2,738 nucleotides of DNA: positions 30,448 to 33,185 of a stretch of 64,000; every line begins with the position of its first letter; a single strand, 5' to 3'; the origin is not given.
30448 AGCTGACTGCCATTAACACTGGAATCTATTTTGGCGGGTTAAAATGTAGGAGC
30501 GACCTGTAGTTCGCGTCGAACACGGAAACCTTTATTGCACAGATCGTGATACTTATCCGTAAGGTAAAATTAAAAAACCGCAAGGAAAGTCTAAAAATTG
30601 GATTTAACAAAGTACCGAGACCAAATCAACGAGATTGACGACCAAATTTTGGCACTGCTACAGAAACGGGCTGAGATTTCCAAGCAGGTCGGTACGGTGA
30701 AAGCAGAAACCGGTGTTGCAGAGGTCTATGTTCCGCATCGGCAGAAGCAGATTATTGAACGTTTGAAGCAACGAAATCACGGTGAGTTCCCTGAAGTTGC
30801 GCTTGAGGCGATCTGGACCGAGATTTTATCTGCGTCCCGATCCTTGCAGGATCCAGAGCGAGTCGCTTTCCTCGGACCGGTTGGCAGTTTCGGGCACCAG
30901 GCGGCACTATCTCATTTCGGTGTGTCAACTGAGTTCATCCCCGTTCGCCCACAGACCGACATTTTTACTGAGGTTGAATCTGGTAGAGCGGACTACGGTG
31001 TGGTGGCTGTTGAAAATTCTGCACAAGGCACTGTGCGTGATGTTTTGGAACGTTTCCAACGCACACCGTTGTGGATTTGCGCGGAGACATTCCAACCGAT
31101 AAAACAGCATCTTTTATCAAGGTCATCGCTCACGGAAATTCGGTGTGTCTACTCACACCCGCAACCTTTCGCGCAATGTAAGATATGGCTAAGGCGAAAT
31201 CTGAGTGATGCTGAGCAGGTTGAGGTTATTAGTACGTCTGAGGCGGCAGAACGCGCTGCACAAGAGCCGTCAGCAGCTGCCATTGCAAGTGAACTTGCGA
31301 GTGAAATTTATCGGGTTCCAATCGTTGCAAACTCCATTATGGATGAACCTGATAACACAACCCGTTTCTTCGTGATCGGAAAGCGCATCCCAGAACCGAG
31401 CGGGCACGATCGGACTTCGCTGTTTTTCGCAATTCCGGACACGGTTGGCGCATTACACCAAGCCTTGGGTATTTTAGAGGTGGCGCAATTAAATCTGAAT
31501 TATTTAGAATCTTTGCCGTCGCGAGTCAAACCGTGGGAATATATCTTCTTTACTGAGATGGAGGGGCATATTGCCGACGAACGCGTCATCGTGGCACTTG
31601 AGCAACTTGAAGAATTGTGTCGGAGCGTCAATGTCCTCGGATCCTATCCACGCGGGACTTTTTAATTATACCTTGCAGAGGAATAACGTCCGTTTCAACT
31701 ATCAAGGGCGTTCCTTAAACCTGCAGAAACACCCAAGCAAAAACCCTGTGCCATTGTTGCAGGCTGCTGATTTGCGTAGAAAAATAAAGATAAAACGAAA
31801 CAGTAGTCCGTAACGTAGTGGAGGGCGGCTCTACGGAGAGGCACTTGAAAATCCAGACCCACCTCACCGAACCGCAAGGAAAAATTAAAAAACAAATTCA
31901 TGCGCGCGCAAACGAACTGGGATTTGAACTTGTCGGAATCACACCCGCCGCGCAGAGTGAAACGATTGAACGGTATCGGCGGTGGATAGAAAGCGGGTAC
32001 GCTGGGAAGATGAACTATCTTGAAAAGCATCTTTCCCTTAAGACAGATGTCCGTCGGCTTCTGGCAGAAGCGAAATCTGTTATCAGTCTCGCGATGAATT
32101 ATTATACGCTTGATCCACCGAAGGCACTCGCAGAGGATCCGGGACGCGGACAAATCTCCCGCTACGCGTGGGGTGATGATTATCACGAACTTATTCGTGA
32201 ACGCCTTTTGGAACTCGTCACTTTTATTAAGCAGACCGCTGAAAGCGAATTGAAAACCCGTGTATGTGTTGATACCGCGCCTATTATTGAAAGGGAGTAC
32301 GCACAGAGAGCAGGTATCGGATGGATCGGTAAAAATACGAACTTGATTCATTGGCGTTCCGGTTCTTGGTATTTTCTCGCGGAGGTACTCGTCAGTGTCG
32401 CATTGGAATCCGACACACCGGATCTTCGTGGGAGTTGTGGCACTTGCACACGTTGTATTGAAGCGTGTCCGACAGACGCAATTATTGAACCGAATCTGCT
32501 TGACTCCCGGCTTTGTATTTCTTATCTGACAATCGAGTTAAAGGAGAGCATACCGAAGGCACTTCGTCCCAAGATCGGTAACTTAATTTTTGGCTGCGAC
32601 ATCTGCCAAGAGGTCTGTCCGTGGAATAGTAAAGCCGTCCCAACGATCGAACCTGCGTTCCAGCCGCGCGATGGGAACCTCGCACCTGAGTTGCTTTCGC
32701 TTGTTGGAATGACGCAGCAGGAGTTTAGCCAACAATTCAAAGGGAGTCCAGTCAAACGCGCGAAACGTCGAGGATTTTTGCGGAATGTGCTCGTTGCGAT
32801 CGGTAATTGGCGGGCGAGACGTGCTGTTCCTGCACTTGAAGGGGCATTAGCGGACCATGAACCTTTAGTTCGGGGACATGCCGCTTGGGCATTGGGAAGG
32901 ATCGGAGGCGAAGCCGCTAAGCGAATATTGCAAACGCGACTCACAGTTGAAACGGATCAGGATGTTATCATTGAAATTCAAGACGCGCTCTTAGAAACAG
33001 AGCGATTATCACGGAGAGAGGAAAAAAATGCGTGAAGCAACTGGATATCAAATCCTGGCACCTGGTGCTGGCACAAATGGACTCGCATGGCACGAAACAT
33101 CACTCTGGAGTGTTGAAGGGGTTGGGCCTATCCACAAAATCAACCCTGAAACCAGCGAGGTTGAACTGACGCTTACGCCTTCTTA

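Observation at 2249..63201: Recurrent bipartite leader module (Box A hairpin + Box B) that ends directly at an ATG/TTG in nine of eleven copies; -10-like hexamer fixed at -12..-7 suggests leaderless mRNAs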

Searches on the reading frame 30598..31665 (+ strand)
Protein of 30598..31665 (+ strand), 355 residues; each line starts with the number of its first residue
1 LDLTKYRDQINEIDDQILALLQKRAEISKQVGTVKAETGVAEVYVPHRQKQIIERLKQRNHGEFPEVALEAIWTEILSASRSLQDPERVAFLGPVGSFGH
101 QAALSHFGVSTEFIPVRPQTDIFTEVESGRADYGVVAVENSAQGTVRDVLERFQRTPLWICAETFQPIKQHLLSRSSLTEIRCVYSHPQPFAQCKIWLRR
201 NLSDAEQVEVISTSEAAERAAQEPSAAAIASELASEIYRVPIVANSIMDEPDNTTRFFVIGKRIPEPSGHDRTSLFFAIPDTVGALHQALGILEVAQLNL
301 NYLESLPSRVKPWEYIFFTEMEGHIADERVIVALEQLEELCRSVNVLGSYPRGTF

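Call 9: search_protein_families(library=pfam, proteins=[window:30598-31665:+])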
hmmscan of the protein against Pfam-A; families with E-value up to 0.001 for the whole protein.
window:30598-31665:+ (355 aa): 3 families
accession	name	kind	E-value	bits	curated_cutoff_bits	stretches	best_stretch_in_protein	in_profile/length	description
PF00800.23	PDT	-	6.2e-57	192.8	25.2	1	89-263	1-179/181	Prephenate dehydratase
PF01817.26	CM_2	-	8.1e-23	80.9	27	1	6-84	1-79/80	Chorismate mutase type II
PF01842.31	ACT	-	2.7e-06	27.5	27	1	274-338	2-65/66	ACT domain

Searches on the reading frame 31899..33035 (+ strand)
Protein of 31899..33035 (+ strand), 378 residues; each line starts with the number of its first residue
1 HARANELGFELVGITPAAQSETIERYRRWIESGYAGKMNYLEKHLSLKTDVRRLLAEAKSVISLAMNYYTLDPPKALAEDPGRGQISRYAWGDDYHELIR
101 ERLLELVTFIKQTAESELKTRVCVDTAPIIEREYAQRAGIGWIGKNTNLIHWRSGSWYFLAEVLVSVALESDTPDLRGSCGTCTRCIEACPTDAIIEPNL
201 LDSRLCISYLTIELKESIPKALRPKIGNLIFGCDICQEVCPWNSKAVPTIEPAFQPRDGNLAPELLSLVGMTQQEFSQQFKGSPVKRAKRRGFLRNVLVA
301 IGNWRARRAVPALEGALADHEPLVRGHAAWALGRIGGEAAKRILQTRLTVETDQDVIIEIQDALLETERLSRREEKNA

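Call 9: search_protein_families(library=pfam, proteins=[window:31899-33035:+])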
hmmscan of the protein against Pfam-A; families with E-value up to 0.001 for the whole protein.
window:31899-33035:+ (378 aa): 10 families
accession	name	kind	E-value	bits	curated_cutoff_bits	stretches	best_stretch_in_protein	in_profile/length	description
PF08331.15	QueG_DUF1730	-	1.2e-23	83.2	25.1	1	49-126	2-77/77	Epoxyqueuosine reductase QueG, DUF1730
PF13484.11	Fer4_16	-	6.8e-23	81.7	30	1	180-243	2-66/66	4Fe-4S double cluster binding domain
PF13646.12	HEAT_2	-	4.6e-12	46.5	27.7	1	295-364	18-87/88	HEAT repeats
PF13513.12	HEAT_EZ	-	1.2e-05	26.1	27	1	307-335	27-55/55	HEAT-like repeat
PF13187.11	Fer4_9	-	3.4e-05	24.2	27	0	179-195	36-52/52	4Fe-4S dicluster domain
PF12838.12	Fer4_7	-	4.4e-05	24.3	27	0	179-194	37-52/52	4Fe-4S dicluster domain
PF00037.32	Fer4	-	4.6e-05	23.5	21.1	0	179-195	7-23/24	4Fe-4S binding domain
PF14697.11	Fer4_21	-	0.0002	21.9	35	0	178-195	39-57/59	4Fe-4S dicluster domain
PF03130.22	HEAT_PBS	-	0.00022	21.9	20.9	0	324-345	1-22/27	PBS lyase HEAT-like repeat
PF13237.11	Fer4_10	-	0.00029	21.1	25.5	0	179-192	8-21/53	4Fe-4S dicluster domain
